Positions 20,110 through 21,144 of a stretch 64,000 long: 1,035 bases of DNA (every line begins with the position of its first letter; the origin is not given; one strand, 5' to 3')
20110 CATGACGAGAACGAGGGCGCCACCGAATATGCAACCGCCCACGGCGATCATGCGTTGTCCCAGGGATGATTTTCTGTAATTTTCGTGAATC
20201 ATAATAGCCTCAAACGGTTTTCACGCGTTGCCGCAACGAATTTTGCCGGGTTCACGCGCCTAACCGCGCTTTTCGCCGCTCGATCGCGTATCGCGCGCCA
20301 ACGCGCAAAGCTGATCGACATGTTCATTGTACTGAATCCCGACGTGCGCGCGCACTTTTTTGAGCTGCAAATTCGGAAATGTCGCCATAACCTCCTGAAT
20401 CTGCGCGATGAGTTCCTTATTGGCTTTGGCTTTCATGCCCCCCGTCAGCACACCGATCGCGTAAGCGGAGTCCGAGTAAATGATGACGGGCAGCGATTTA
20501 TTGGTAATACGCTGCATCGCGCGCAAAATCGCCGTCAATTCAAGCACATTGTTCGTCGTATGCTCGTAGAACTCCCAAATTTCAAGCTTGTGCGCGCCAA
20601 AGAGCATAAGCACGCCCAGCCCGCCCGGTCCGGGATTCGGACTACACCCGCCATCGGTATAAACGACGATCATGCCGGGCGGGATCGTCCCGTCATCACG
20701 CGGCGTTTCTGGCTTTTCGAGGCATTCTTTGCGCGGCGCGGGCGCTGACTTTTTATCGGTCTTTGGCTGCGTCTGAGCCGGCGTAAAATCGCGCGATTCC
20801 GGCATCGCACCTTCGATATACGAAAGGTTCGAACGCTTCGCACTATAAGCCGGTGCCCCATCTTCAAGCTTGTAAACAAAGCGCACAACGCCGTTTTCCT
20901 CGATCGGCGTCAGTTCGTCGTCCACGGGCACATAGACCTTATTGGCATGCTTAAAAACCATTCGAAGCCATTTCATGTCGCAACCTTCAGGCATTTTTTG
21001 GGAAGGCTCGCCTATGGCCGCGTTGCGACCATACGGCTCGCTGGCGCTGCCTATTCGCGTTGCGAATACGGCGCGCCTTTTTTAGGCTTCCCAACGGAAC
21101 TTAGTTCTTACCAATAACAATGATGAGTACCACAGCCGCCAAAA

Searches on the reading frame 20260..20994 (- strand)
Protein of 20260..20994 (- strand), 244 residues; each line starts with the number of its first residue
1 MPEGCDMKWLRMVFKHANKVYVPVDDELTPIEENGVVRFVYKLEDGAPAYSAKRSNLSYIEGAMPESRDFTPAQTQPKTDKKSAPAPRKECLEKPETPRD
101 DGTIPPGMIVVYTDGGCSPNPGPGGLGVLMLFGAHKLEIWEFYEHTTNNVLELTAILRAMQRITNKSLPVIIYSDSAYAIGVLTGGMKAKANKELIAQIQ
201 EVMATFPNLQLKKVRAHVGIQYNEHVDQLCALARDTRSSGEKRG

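Call 84: search_protein_families(library=pfam, proteins=[window:20260-20994:-], max_evalue=0.001)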
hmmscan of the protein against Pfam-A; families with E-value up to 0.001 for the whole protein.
window:20260-20994:- (244 aa): 2 families
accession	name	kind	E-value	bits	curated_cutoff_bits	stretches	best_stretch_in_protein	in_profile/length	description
PF00075.30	RNase_H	-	2.2e-23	83.5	25.8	1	109-230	4-136/141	RNase H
PF13456.12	RVT_3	-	9.5e-05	22.7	21.6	1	113-212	2-106/123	Reverse transcriptase-like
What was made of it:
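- On Diversity-generating retroelement (VR/TR): The only reverse-transcriptase-like hit is the RVT_3 part of an RNase H protein at 20260-20994 (call 84).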
